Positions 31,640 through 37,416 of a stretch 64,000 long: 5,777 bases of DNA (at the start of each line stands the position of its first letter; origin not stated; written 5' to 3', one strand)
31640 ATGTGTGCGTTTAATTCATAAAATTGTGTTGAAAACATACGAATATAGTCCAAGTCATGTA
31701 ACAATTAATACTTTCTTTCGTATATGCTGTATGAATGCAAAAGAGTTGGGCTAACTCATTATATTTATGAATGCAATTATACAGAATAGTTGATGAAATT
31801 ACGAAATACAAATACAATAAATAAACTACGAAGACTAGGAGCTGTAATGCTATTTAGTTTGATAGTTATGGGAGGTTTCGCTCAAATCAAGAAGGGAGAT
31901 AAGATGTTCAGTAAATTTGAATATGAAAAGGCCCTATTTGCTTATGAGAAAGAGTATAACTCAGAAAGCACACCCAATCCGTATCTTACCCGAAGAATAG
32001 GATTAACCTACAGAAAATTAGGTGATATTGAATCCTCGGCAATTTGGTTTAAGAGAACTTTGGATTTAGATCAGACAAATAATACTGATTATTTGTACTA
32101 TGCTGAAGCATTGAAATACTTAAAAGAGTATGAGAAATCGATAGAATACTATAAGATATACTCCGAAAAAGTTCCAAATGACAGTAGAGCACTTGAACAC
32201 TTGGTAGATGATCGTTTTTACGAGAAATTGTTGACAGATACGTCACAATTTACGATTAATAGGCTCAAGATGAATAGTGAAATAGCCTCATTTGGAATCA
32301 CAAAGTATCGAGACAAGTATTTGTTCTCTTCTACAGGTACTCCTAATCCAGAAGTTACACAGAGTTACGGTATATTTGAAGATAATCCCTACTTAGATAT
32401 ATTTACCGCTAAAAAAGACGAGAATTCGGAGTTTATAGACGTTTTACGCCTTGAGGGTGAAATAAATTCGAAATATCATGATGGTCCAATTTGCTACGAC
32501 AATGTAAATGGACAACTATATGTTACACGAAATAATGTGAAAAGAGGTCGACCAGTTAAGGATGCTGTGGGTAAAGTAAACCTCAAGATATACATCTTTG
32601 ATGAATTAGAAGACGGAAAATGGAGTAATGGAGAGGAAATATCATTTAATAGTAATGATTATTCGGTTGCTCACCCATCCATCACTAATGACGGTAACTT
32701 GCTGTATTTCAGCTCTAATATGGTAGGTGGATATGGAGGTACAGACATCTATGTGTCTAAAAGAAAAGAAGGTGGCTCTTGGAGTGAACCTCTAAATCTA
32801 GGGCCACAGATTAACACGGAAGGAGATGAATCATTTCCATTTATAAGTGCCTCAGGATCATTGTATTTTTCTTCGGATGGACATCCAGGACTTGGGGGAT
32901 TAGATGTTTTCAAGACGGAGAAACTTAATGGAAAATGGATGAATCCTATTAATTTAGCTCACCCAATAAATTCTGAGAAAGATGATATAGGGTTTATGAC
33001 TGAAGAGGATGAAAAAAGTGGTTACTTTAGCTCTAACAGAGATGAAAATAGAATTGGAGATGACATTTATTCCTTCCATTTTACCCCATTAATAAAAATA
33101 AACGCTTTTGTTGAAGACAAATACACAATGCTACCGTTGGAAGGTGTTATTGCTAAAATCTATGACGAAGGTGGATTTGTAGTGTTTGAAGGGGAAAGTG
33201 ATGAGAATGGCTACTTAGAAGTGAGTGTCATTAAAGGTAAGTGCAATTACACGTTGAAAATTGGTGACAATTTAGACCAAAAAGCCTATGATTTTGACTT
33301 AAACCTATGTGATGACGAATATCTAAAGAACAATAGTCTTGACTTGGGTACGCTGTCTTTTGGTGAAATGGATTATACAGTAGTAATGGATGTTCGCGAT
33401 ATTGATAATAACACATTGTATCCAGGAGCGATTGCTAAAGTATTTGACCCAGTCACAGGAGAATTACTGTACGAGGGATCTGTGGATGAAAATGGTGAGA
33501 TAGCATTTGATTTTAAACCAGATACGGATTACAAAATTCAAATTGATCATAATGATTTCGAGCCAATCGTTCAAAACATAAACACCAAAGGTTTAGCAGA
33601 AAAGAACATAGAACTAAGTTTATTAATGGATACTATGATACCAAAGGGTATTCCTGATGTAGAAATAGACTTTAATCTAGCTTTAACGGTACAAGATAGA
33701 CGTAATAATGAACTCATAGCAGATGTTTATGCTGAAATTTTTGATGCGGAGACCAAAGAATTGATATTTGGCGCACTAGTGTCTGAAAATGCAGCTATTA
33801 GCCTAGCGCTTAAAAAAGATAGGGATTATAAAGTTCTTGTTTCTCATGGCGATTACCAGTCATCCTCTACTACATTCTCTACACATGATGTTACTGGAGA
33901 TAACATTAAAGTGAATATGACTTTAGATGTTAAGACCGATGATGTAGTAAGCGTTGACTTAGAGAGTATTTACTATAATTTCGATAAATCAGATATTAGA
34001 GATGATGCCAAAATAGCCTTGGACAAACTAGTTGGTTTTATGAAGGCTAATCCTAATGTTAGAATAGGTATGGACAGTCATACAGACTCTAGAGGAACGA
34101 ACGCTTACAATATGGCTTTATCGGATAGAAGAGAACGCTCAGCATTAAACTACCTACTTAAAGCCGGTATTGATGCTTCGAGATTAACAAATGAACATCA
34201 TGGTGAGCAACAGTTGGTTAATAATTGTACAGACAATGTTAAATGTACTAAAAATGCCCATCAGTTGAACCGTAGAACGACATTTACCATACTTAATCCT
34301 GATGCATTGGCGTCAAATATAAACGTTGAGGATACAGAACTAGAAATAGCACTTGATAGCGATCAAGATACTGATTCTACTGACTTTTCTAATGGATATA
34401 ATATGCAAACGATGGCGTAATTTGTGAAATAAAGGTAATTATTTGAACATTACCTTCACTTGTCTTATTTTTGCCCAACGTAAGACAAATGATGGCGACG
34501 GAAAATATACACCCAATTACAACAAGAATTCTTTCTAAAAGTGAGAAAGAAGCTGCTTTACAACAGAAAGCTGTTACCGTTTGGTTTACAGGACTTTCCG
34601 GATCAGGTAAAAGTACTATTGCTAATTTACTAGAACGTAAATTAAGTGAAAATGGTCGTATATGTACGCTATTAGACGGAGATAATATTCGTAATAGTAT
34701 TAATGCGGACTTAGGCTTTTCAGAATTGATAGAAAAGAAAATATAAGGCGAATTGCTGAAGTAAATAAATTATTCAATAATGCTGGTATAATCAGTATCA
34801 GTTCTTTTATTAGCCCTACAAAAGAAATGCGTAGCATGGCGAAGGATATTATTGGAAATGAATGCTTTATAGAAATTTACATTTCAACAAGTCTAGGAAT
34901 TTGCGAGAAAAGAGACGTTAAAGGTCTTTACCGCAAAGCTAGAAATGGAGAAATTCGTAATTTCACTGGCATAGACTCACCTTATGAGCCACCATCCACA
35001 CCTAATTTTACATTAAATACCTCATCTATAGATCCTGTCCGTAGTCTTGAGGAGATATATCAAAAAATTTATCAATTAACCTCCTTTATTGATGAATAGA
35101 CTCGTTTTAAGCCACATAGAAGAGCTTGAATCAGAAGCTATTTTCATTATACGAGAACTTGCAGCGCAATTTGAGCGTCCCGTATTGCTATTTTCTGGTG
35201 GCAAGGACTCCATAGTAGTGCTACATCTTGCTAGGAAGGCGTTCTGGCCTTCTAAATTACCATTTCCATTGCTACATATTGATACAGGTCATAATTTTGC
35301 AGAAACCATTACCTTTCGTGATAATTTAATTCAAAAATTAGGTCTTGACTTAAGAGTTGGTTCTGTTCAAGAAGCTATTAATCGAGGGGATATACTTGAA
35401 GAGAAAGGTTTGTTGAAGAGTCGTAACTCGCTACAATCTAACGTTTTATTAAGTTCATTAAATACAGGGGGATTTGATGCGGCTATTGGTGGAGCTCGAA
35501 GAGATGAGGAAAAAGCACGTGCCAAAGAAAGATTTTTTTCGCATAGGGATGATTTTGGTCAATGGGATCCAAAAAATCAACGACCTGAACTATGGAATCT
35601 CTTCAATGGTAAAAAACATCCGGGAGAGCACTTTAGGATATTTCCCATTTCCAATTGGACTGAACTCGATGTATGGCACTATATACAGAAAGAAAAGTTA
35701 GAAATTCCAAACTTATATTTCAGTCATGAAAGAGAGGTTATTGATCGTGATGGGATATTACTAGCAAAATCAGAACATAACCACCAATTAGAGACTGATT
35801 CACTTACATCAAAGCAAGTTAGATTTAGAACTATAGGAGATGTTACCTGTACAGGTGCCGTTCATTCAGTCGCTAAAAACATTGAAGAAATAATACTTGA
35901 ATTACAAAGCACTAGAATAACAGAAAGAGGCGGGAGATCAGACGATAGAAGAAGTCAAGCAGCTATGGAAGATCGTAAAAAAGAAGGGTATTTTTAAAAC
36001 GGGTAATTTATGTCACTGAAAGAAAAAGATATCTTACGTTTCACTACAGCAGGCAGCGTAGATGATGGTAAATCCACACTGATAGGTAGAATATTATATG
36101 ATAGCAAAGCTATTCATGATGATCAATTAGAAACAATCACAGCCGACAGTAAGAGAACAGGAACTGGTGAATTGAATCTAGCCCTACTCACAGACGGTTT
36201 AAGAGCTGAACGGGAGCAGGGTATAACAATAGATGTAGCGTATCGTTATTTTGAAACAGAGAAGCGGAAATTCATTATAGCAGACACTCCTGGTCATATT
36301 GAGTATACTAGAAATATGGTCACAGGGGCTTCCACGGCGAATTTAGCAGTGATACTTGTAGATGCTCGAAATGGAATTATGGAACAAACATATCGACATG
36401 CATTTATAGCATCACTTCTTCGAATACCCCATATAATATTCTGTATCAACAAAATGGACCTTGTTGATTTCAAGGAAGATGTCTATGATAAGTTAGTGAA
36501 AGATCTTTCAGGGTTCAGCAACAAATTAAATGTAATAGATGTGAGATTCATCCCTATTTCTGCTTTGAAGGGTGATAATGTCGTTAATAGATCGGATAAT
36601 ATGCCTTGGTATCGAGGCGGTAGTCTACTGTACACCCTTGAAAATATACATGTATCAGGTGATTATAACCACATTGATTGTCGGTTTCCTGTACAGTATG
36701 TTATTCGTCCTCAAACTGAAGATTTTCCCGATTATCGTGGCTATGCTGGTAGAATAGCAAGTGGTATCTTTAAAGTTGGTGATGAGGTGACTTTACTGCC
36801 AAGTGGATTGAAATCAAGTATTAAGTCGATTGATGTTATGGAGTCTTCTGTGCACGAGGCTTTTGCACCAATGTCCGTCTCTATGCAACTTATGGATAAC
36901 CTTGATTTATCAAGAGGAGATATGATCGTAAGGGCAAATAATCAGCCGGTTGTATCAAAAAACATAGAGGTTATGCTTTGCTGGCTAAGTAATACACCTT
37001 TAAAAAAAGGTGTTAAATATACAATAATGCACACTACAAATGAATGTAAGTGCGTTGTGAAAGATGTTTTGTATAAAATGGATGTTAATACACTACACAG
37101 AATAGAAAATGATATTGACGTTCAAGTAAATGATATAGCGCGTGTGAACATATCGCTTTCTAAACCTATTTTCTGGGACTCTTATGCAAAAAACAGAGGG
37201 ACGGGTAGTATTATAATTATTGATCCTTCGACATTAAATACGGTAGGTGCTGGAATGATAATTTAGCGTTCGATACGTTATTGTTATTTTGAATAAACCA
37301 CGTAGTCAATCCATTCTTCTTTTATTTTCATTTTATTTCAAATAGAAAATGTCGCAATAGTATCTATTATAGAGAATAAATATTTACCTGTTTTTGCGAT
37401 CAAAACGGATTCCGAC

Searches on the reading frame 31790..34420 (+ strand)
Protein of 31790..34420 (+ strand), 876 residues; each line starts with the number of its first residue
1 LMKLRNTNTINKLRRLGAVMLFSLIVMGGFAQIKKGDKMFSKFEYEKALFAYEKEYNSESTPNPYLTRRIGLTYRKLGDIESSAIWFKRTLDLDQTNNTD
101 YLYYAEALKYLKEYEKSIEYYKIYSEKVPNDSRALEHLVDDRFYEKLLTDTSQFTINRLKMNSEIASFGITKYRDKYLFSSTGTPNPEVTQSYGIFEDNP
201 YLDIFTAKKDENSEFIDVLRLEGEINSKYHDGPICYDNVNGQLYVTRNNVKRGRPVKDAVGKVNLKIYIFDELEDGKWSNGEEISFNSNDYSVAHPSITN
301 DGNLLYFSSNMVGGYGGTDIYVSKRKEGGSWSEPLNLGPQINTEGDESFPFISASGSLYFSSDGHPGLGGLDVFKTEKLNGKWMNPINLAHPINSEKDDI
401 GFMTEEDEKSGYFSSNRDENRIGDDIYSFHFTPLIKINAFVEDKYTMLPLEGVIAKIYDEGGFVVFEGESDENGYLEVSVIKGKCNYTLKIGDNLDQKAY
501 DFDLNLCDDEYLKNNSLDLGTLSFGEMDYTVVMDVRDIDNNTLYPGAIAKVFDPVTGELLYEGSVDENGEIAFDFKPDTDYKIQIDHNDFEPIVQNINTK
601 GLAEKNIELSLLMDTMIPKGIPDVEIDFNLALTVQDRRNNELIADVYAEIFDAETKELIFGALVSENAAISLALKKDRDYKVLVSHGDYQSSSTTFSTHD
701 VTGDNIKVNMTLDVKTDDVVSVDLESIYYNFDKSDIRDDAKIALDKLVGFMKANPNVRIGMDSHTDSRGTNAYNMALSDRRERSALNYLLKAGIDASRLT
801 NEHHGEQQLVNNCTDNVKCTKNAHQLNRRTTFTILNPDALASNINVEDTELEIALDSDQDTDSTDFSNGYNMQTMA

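Call 78: search_protein_families(library=pfam, proteins=[window:31790-34420:+], max_evalue=0.0001)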
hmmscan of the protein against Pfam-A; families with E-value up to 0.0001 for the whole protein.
window:31790-34420:+ (876 aa): 3 families
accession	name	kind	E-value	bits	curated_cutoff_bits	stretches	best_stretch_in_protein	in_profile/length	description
PF00691.25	OmpA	-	2.5e-14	53.8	27.2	1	728-820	1-95/98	OmpA family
PF07676.18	PD40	-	1.8e-09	37.7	20.9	1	341-374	5-37/38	WD40-like Beta Propeller Repeat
PF07719.23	TPR_2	-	9.1e-06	25.9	27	0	69-97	6-34/34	Tetratricopeptide repeat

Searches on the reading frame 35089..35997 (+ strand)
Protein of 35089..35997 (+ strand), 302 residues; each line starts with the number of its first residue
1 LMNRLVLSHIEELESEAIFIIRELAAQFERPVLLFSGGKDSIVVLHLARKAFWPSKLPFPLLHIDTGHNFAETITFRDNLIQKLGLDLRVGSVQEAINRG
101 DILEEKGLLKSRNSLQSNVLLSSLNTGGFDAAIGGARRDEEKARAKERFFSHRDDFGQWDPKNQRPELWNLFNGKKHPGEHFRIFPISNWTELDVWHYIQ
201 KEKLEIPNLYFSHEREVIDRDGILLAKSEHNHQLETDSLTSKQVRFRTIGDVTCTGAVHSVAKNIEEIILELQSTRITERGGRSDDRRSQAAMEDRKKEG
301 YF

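Call 78: search_protein_families(library=pfam, proteins=[window:35089-35997:+], max_evalue=0.0001)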
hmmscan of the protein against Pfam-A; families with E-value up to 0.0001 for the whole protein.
window:35089-35997:+ (302 aa): 1 family
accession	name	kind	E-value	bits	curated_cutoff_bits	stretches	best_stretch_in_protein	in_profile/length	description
PF01507.26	PAPS_reduct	-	3.4e-44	151.4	22.5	1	31-256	2-174/175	Phosphoadenosine phosphosulfate reductase domain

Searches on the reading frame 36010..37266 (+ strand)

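Call 79: search_protein_families(library=pfam, proteins=[window:36010-37266:+], max_evalue=0.0001)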
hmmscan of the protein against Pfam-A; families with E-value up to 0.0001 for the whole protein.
window:36010-37266:+ (418 aa): 3 families
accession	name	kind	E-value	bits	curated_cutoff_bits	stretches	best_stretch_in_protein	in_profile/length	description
PF00009.33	GTP_EFTU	-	1.8e-45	155.3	26.5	1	7-192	2-176/188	Elongation factor Tu GTP binding domain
PF22594.2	GTP-eEF1A_C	-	1.6e-24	86.6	27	1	319-417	2-100/101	GTP-eEF1A C-terminal domain-like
PF01926.29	MMR_HSR1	-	8.5e-08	32.7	21.9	1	63-148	23-113/113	50S ribosome-binding GTPase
